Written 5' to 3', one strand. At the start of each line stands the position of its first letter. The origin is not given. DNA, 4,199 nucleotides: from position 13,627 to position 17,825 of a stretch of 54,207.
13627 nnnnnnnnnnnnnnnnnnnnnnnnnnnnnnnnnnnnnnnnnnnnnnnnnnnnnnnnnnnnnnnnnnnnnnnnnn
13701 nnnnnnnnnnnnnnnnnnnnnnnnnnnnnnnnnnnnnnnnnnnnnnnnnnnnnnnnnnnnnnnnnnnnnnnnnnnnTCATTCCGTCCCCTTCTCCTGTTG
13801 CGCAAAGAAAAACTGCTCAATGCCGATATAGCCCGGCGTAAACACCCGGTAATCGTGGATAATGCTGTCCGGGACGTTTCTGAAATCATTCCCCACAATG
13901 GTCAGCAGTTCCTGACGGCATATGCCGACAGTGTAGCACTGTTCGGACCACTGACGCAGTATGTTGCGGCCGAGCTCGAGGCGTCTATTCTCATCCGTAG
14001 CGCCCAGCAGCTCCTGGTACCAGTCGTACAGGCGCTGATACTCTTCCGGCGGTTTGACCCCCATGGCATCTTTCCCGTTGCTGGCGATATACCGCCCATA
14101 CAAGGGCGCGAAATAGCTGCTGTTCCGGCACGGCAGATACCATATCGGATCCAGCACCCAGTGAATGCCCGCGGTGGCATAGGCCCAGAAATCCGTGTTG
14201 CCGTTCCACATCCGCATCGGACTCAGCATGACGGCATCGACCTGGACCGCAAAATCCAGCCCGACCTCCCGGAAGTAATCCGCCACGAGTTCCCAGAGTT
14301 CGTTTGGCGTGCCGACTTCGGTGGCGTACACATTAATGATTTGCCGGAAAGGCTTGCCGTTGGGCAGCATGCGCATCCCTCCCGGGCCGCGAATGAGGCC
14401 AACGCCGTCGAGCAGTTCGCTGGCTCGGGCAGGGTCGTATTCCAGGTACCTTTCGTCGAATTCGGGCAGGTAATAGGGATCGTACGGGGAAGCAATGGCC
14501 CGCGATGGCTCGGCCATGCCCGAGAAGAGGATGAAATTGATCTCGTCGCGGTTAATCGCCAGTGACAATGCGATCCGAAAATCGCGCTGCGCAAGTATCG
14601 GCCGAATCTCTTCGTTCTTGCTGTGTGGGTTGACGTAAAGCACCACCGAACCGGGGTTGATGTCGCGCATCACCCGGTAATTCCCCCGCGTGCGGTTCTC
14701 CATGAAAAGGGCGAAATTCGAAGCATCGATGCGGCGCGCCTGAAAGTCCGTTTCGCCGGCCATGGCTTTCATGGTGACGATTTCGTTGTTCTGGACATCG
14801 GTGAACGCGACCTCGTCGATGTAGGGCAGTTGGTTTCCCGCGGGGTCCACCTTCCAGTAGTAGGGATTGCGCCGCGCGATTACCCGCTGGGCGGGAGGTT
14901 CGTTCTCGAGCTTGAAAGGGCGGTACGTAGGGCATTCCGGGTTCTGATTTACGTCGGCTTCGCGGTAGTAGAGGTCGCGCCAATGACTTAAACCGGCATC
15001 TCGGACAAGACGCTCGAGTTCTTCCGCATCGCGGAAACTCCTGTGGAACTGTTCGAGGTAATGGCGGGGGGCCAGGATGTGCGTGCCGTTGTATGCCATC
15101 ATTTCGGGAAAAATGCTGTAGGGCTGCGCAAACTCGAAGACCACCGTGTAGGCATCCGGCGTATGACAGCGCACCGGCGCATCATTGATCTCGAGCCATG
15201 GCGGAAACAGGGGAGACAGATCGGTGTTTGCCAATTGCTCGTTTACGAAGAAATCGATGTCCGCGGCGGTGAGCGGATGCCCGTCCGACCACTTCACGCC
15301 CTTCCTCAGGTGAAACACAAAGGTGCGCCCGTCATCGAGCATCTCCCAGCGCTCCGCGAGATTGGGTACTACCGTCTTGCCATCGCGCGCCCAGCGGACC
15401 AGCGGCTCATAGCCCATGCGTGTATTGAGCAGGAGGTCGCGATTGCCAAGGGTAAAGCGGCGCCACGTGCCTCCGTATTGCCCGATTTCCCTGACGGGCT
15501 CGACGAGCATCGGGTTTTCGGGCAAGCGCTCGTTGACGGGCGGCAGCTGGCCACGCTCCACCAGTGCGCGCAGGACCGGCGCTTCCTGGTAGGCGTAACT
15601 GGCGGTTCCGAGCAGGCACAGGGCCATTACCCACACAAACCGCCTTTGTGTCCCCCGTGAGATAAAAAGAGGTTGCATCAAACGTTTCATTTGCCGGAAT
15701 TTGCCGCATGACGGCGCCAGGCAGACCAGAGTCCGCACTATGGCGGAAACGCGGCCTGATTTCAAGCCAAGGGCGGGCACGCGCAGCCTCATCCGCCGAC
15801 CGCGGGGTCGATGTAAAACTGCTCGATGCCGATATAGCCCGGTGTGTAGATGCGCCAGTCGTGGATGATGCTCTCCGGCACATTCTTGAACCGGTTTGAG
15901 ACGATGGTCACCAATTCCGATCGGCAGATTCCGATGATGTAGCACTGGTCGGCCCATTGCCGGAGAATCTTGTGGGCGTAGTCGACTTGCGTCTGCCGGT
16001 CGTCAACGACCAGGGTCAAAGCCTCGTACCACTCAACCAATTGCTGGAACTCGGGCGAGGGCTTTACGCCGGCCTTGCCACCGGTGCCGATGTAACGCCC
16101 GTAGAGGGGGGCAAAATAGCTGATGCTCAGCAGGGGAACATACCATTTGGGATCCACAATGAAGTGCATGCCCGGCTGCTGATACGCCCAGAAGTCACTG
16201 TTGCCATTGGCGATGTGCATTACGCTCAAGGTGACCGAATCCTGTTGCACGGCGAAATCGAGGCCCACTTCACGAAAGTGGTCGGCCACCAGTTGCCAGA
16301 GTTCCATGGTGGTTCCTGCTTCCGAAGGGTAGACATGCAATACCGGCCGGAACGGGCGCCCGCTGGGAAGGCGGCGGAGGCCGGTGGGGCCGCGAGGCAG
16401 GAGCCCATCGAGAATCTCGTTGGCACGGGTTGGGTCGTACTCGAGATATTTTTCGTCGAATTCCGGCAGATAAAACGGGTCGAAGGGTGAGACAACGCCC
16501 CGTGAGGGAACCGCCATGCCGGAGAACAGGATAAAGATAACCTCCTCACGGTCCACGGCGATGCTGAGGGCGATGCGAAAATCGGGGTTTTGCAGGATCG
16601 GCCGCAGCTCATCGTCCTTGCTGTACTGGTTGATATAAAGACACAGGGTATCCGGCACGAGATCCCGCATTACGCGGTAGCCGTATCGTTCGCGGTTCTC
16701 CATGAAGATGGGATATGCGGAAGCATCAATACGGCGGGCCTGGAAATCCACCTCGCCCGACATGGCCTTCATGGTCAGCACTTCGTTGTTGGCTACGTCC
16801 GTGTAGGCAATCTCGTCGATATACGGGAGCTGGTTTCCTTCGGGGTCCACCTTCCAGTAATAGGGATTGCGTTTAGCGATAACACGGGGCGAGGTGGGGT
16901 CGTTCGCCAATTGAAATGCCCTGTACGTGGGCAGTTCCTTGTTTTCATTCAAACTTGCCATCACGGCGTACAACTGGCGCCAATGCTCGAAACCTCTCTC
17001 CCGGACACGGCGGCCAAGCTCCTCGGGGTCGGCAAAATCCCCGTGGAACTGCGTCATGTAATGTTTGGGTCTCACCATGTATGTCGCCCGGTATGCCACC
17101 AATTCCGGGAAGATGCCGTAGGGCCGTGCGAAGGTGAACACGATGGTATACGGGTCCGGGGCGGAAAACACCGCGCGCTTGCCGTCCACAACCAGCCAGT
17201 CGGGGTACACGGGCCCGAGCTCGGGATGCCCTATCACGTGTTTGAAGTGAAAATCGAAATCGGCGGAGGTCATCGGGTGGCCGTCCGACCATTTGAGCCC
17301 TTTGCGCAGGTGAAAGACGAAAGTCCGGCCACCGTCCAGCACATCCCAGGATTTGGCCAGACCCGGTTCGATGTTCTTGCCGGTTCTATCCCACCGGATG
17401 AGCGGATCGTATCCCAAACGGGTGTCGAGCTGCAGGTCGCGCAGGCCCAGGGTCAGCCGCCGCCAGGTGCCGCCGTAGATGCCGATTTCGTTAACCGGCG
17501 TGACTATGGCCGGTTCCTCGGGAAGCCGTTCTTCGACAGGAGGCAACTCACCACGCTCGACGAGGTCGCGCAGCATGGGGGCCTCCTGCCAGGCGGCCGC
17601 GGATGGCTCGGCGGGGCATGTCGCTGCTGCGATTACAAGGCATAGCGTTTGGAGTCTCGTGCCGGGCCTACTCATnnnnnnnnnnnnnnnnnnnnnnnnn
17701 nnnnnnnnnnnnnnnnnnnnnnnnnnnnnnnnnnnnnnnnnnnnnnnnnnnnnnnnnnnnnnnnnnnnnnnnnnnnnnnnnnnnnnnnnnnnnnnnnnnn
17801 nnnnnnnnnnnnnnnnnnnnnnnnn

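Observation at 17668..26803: Seven-gene exporter-like module with no obvious functional precedent: CarboxypepD_reg-repeat anchor protein, two ATPase/ABC-2 permease pairs and two paralogous unknowns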

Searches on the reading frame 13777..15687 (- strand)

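Call 35: search_protein_families(library=pfam, proteins=[window:13777-15687:-], max_evalue=0.0001)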
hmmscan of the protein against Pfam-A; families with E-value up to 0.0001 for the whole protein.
window:13777-15687:- (636 aa): 1 family
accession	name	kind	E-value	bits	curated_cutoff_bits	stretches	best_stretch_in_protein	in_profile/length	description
PF00496.27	SBP_bac_5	-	7.1e-59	200.2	32.4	1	105-508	1-349/368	Bacterial extracellular solute-binding proteins, family 5 Middle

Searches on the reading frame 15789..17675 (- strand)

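Call 35: search_protein_families(library=pfam, proteins=[window:15789-17675:-], max_evalue=0.0001)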
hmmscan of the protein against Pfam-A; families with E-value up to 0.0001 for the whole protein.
window:15789-17675:- (628 aa): 1 family
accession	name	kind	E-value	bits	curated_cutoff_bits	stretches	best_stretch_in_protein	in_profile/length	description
PF00496.27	SBP_bac_5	-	7.2e-53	180.4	32.4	1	102-494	2-340/368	Bacterial extracellular solute-binding proteins, family 5 Middle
